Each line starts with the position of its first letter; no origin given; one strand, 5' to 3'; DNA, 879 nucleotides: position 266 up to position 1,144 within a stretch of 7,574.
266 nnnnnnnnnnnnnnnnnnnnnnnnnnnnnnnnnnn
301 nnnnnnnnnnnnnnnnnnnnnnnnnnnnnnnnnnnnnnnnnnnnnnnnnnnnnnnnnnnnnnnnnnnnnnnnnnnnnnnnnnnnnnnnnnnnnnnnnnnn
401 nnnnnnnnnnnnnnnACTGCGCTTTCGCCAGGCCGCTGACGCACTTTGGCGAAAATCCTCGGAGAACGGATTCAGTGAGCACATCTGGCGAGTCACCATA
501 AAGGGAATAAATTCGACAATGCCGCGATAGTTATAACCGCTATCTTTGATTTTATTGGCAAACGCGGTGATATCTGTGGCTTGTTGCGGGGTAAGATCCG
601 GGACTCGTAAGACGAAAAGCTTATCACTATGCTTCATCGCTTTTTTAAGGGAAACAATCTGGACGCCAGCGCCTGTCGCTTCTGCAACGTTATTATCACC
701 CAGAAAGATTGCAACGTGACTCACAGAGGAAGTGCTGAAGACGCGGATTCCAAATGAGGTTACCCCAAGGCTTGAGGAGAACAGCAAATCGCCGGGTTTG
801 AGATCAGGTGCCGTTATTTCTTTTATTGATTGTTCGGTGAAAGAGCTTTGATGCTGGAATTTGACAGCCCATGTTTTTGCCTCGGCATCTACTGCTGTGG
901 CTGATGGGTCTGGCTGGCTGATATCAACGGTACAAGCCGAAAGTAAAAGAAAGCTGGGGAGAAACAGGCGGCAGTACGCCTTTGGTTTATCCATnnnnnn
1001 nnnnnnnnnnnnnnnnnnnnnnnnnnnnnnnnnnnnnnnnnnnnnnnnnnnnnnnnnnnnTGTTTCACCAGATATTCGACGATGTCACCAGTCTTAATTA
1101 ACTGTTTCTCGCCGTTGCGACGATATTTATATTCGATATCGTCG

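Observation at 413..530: yaeF is split by a frameshift: His-bearing and Cys-bearing halves lie in different frames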

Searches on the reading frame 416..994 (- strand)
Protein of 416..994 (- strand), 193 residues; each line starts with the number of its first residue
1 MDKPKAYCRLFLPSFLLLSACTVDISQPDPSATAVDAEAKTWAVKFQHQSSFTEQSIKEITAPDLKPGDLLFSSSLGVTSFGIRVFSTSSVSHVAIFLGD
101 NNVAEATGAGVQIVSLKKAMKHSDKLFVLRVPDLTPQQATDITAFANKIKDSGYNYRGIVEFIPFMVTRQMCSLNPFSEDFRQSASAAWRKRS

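Call 12: search_protein_families(proteins=[window:416-994:-], library=ncbifam, max_evalue=0.01)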
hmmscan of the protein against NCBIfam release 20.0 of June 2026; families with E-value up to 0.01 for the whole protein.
seq(193 aa): 2 families
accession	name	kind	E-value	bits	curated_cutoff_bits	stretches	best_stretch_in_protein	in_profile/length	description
NF008552.0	PRK11479.1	equivalog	1e-100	336.4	279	1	1-184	1-184/274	YaeF family permuted papain-like enzyme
NF007458.0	PRK10030.1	equivalog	0.00047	19.7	216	1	59-154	22-121/205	YiiX family permuted papain-like enzyme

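Call 33: list_cluster_members(proteins=[window:416-994:-, window:416-1048:-, window:174-482:-, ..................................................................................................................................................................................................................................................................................])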
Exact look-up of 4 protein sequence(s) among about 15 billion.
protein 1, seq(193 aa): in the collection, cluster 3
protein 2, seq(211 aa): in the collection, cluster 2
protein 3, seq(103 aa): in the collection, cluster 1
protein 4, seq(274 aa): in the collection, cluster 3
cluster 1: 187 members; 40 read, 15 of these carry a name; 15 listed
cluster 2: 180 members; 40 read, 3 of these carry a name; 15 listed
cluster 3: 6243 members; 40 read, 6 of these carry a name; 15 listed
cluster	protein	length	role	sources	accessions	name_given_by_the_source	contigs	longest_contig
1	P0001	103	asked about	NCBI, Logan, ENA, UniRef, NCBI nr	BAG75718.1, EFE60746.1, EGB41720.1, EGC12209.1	hypothetical protein BvCmsKSP099_00808 [Escherichia coli] | Lipoprotein n=2 Tax=Escherichia coli TaxID=562 RepID=A0AAX2KF64_ECOLX | hypothetical protein ECCG_03174 [Escherichia coli B088]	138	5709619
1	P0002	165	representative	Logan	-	-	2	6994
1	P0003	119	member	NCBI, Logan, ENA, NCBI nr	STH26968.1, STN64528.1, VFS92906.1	putative lipoprotein [Escherichia coli]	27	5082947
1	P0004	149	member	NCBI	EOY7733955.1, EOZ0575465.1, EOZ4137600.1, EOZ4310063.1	hypothetical protein BW91_23715, partial [Escherichia coli O91:H14 str. 06-3691]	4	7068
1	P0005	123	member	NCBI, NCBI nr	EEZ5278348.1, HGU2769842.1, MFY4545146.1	NlpC/P60 family protein, partial [Escherichia coli] | hypothetical protein [Escherichia coli]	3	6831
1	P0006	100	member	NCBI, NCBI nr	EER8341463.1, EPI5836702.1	YaeF family permuted papain-like enzyme, partial [Escherichia coli] | hypothetical protein [Escherichia coli]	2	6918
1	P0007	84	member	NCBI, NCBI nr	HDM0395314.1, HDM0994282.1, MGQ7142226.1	TPA: hypothetical protein PZR66_004538, partial [Escherichia coli] | hypothetical protein [Escherichia coli]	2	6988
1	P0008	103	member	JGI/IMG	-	hypothetical protein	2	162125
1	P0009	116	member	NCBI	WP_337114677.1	YiiX/YebB-like N1pC/P60 family cysteine hydrolase, partial [Staphylococcus aureus]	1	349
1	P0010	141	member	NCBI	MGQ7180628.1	YiiX/YebB-like N1pC/P60 family cysteine hydrolase, partial [Escherichia coli]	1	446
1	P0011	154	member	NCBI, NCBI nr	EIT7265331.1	hypothetical protein L3D35_004738, partial [Escherichia coli] | hypothetical protein [Escherichia coli]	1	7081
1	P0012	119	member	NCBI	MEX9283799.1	hypothetical protein AB7Z21_27945, partial [Klebsiella pneumoniae]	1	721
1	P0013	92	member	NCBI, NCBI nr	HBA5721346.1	TPA: hypothetical protein J4R85_000001, partial [Escherichia coli] | hypothetical protein [Escherichia coli]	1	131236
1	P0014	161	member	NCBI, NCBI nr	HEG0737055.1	TPA: YaeF family permuted papain-like enzyme, partial [Escherichia coli] | YaeF family permuted papain-like enzyme [Escherichia coli]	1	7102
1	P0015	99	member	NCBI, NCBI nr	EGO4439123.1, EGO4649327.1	hypothetical protein ITZ38_004879, partial [Escherichia coli] | hypothetical protein [Escherichia coli]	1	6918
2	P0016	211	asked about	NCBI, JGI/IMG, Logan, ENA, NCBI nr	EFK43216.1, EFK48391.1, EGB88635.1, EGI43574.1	putative lipoprotein [Escherichia coli] | uncharacterized lipoprotein yaeF | hypothetical protein HMPREF9346_05238 [Escherichia coli MS 119-7]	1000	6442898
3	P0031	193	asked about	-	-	hypothetical protein BK239_11305 [Escherichia coli] | uncharacterized protein YycO | NlpC/P60 family protein n=8 Tax=Escherichia coli TaxID=562 RepID=A0A836ZBE6_ECOLX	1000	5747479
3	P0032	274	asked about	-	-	TPA: YaeF family permuted papain-like enzyme [Escherichia coli] | hypothetical protein | YaeF family permuted papain-like enzyme n=2 Tax=Escherichia coli TaxID=562 ...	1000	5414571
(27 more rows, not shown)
